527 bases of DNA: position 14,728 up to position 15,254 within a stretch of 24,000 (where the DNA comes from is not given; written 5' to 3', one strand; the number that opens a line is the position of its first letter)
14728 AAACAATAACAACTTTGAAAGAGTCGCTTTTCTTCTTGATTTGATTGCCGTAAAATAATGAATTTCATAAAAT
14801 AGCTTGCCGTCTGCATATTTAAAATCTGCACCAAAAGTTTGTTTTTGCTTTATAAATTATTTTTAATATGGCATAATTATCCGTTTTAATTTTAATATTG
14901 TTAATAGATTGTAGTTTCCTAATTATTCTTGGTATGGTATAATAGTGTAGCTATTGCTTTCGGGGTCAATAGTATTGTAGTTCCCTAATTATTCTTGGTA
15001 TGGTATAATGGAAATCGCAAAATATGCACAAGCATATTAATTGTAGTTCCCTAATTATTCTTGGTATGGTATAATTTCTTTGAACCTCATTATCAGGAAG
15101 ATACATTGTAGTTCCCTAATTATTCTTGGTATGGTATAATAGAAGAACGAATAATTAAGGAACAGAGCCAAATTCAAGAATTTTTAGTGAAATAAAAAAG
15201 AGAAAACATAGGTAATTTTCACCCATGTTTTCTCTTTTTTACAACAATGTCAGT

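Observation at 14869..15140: Every CRISPR repeat ends in a perfect extended -10 promoter (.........): predicted promoter-per-spacer, processing-independent crRNAs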

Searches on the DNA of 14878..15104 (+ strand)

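Call 36: search_dna_similar(query=window:14878-15104:+, collection=phages, mode=distant, max_evalue=10, max_rows=15)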
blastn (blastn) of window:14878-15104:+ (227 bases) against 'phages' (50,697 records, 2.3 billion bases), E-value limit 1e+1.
Records with a match: 54; places in all: 54; records where one place covers at least 80% of the query: 0.
Best place of each record, by identity: >=99% 3; 95-99% 1; 90-95% 15; 80-90% 34; 60-80% 1.
By first word of the organism name: Staphylococcus 16; Bacillus 15; Proteus 4; CrAssphage 4; Bacteriophage 2; Enterococcus 2; uncultured 2; Vectrevirus 2; Levilactobacillus 1; Aeromonas 1; and 5 more.
By host as written in the record: - 10; Staphylococcus xylosus M1997-2/10 6; Bacillus cereus 6; Staphylococcus aureus 5; Bacillus subtilis 4; Bacillus subtilis subsp. subtilis 168 2; Proteus mirabilis 73 2; Homo sapiens 2; and 16 more.
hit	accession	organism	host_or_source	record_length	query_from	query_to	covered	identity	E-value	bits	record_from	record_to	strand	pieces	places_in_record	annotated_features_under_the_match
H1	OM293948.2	Levilactobacillus phage ENFP1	Levilactobacillus brevis KACC 11433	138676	9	67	26%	72.9%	9e+0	36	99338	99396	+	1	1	none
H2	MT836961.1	Bacteriophage sp.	human fecal samples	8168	64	104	18%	80.4%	9e+0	36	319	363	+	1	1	record has no annotation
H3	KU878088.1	Bacillus phage AR9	Bacillus subtilis subsp. subtilis 168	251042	188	225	17%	81.6%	9e+0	36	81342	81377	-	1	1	hypothetical protein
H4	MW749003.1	Bacillus phage vB_BspM_Internexus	Bacillus sp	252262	188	225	17%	81.6%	9e+0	36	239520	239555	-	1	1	hypothetical protein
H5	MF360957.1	Bacillus phage PBS1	Bacillus subtilis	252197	188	225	17%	81.6%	9e+0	36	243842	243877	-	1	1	296: hypothetical protein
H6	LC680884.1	Bacillus phage PBS1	Bacillus subtilis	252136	188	225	17%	81.6%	9e+0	36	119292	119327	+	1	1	hypothetical protein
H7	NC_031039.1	Bacillus phage AR9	Bacillus subtilis subsp. subtilis 168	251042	188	225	17%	81.6%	9e+0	36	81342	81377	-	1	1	hypothetical protein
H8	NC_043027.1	Bacillus phage PBS1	Bacillus subtilis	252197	188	225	17%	81.6%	9e+0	36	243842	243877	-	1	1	296: hypothetical protein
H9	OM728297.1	Bacillus phage vB_BsuM-Goe21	Bacillus subtilis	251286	188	225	17%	81.6%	9e+0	36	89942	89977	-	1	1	hypothetical protein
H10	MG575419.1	Proteus phage vB_PmiP_RS8pmA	Proteus mirabilis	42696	11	44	15%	83.3%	9e+0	37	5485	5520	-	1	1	hypothetical protein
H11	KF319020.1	Proteus phage PM16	Proteus mirabilis 73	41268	11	44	15%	83.3%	9e+0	37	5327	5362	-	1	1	hypothetical protein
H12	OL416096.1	Proteus phage 309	Proteus mirabilis B16ATH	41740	11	44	15%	83.3%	9e+0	37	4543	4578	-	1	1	hypothetical protein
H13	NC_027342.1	Proteus phage PM16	Proteus mirabilis 73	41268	11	44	15%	83.3%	9e+0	37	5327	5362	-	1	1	hypothetical protein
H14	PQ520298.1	Enterococcus phage IME_EF3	-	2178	90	119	13%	87.1%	9e+0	36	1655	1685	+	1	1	record has no annotation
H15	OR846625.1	Enterococcus phage Efs 1-1-1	Enterococcus faecalis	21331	90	119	13%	87.1%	9e+0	36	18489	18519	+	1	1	record has no annotation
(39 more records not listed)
